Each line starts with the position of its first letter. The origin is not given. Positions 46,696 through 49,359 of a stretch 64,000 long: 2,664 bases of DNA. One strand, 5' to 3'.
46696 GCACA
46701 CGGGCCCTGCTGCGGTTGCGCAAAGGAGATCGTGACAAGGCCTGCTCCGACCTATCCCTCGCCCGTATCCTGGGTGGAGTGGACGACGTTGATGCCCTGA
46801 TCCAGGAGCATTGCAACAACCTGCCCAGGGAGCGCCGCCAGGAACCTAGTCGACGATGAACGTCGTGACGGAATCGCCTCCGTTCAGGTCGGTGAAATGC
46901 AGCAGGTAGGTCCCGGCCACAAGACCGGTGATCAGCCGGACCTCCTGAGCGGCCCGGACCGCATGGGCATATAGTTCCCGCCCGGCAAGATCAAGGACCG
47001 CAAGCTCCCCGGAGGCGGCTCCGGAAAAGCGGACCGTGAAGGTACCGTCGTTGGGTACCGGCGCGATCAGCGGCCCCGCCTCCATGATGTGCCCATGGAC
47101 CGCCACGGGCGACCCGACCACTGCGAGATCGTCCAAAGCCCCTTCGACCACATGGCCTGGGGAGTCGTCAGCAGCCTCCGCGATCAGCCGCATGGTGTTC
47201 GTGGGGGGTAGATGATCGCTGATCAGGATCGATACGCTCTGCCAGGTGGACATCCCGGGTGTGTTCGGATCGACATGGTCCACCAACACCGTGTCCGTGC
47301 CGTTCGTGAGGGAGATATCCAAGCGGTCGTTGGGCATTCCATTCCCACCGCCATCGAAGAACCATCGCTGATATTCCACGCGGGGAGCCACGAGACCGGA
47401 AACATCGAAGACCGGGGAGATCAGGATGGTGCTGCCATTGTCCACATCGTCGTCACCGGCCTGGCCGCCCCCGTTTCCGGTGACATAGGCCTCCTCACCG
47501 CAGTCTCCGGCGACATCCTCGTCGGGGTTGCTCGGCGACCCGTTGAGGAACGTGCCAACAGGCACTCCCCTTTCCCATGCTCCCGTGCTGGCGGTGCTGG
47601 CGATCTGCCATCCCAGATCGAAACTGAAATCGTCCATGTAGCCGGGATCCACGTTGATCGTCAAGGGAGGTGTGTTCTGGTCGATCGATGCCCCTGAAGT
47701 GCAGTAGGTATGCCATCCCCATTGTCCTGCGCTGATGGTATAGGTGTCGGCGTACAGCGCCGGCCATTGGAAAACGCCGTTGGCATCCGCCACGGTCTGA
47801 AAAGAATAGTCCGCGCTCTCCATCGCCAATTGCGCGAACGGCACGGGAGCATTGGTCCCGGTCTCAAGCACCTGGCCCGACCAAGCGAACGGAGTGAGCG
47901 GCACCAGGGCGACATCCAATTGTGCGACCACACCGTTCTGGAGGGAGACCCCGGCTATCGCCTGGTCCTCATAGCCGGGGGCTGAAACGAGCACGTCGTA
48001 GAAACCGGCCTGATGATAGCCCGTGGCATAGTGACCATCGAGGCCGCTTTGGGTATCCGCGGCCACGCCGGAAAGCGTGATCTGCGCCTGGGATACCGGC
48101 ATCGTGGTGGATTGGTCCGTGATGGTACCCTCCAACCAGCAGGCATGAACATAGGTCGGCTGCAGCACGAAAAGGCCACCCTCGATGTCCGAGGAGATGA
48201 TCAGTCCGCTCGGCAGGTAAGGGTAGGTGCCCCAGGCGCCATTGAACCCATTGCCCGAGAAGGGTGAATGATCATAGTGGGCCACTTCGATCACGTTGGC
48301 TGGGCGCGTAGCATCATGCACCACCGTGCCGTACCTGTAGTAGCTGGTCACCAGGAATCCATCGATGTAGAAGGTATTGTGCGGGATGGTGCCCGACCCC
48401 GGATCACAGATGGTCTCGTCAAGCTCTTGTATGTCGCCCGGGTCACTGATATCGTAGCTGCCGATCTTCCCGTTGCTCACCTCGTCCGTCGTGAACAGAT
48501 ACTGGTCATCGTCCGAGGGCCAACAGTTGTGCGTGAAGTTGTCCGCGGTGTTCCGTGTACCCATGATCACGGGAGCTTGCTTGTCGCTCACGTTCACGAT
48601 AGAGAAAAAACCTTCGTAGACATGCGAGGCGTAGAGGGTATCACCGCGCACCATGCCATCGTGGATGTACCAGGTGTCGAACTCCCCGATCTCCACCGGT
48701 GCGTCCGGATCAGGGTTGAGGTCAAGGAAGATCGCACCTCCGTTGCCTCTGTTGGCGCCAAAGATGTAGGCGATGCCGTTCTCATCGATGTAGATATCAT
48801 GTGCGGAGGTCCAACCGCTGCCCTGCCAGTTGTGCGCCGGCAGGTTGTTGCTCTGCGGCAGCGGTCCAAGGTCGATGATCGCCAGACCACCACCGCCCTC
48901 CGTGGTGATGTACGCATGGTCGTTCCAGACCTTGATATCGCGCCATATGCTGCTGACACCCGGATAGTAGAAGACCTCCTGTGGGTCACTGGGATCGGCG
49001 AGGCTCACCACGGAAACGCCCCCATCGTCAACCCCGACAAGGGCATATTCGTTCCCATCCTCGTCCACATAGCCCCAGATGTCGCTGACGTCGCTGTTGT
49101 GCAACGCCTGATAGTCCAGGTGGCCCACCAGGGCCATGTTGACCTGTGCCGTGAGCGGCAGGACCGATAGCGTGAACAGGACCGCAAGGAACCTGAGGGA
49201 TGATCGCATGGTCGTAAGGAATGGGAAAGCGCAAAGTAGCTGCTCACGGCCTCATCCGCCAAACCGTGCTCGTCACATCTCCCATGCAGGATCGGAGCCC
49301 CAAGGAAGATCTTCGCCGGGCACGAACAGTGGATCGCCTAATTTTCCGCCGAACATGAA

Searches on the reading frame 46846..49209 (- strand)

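Call 73: search_protein_families(library=pfam, proteins=[window:46846-49209:-], max_evalue=0.00001)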
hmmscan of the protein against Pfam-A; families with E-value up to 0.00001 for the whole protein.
window:46846-49209:- (787 aa): 2 families
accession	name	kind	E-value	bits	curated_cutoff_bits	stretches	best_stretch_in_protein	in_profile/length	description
PF13620.12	CarboxypepD_reg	-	1.4e-19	70.7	32.3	1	359-435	2-81/82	Carboxypeptidase regulatory-like domain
PF13715.12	CarbopepD_reg_2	-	2.8e-13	50.1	32.2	0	360-418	2-60/88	CarboxypepD_reg-like domain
